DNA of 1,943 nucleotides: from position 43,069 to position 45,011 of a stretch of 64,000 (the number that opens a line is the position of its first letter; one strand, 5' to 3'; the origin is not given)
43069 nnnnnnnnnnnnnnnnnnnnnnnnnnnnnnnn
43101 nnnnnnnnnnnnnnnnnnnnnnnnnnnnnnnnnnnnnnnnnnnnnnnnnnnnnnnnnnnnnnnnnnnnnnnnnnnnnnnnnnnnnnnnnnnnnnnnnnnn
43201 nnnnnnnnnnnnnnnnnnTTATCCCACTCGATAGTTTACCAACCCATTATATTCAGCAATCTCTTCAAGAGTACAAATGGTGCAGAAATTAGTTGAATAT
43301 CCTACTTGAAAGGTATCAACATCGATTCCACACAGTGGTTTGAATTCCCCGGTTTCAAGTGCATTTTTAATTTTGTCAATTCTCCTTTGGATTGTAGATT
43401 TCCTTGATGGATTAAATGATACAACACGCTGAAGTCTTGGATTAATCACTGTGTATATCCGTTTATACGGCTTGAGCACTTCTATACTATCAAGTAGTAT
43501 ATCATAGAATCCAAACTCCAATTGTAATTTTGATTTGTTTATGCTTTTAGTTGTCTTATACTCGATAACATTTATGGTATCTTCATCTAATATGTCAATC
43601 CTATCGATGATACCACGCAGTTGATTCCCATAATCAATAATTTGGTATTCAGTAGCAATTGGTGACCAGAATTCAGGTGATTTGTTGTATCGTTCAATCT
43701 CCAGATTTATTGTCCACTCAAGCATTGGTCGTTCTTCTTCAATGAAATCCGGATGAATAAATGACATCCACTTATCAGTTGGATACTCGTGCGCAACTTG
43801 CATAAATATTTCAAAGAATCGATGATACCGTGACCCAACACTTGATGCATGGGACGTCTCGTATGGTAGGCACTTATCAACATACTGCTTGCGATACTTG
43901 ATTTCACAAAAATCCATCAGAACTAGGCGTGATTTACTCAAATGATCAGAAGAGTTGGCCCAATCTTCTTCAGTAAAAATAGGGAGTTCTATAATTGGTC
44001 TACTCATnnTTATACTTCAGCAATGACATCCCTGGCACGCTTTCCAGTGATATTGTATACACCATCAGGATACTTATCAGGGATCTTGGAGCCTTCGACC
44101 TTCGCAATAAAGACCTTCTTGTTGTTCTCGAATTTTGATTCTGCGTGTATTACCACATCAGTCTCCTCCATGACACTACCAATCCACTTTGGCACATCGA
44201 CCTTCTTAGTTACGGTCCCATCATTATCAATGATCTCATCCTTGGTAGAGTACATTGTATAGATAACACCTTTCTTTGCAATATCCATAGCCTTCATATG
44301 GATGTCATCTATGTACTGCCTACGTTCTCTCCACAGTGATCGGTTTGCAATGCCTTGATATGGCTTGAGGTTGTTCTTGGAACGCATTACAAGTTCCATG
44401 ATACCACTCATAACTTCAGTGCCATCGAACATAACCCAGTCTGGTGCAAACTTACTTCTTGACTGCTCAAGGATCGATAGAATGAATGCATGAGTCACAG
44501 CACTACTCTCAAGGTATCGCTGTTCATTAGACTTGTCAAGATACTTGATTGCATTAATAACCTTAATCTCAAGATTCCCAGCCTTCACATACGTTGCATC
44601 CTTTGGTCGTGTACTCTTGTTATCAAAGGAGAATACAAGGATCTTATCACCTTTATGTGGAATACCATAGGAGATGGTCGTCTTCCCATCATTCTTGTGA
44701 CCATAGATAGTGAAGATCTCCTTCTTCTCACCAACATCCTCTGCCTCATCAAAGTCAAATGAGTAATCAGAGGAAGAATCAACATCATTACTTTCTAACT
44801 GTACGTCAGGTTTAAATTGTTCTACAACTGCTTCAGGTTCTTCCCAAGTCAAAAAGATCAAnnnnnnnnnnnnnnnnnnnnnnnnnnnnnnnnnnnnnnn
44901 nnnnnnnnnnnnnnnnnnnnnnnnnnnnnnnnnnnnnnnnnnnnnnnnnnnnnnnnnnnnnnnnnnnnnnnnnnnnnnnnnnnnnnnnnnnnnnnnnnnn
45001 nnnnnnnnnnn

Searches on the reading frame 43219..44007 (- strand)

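Call 11: search_protein_families(library=phrogs, proteins=[window:43219-44007:-], max_evalue=0.001)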
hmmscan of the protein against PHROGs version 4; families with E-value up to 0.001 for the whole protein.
window:43219-44007:- (262 aa): 2 families
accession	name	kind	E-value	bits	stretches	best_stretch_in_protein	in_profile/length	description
phrog_69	-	DNA, RNA and nucleotide metabolism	1e-09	39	1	19-200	86-273/501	exonuclease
phrog_1218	-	DNA, RNA and nucleotide metabolism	8.1e-07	29.6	1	23-164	10-175/364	exonuclease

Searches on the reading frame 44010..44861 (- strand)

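Call 11: search_protein_families(library=phrogs, proteins=[window:44010-44861:-], max_evalue=0.001)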
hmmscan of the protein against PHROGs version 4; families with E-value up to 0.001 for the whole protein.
window:44010-44861:- (283 aa): 0 families

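Call 101: search_protein_families(library=pfam, proteins=[window:44010-44861:-], max_evalue=0.001)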
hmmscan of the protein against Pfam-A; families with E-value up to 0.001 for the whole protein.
window:44010-44861:- (283 aa): 1 family
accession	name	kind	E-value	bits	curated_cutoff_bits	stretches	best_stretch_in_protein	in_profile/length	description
PF13479.12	AAA_24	-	2.9e-05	24.5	27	1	49-244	4-172/195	AAA domain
